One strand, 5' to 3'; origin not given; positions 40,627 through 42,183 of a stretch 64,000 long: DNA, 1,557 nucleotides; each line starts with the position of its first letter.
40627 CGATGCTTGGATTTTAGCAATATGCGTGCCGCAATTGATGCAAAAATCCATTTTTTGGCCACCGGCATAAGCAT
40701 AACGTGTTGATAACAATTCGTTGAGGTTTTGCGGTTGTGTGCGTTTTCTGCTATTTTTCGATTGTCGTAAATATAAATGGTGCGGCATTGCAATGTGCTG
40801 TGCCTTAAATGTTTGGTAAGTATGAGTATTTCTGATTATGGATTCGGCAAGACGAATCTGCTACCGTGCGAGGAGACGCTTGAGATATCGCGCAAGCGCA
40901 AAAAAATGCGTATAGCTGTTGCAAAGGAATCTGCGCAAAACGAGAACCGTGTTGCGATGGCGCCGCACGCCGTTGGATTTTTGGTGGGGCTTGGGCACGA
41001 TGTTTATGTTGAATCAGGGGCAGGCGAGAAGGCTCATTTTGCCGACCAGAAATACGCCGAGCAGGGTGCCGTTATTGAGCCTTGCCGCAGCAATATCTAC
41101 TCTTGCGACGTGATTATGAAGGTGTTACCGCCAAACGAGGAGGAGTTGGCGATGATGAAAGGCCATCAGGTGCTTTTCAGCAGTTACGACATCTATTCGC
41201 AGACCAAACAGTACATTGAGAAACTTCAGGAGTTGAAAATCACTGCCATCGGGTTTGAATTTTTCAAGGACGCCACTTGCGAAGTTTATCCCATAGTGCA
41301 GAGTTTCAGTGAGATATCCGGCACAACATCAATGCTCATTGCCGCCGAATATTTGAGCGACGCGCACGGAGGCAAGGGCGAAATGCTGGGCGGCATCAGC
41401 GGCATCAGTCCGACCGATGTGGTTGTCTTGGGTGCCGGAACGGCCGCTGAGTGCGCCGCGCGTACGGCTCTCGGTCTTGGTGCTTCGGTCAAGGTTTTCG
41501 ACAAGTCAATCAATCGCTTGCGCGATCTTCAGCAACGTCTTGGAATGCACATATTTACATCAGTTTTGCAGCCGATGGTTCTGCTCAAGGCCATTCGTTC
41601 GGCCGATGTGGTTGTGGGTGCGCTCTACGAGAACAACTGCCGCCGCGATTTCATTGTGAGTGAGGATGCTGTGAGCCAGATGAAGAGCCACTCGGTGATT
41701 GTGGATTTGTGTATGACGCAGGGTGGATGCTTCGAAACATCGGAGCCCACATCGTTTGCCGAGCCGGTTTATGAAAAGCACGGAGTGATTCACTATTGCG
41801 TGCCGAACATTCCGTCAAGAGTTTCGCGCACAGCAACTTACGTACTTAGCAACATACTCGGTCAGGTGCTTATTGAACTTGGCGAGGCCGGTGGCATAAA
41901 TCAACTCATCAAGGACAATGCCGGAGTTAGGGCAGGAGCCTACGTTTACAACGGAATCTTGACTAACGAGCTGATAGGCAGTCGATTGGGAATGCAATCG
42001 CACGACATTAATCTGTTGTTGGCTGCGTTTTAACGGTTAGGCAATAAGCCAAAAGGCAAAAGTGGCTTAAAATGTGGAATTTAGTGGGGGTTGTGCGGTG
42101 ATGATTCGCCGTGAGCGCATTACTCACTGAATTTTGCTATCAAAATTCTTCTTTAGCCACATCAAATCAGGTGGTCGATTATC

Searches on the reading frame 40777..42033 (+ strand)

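Call 54: search_protein_families(library=pfam, proteins=[window:40777-42033:+], max_evalue=0.001)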
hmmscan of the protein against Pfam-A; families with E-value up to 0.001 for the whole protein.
window:40777-42033:+ (418 aa): 5 families
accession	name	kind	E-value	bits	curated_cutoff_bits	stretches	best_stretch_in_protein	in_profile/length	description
PF01262.27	AlaDh_PNT_C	-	5.8e-57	193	23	1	186-397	2-213/214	Alanine dehydrogenase/PNT, C-terminal domain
PF05222.21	AlaDh_PNT_N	-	5.1e-32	111.4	30.4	1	48-180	2-135/136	Alanine dehydrogenase/PNT, N-terminal domain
PF01488.26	Shikimate_DH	-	4.7e-05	23.9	24.3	1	211-312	11-112/138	Shikimate / quinate 5-dehydrogenase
PF02826.25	2-Hacid_dh_C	-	0.00021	21.2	25.1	0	210-310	34-125/178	D-isomer specific 2-hydroxyacid dehydrogenase, NAD binding domain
PF02254.24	TrkA_N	-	0.00089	20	23.8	0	215-286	1-73/116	TrkA-N domain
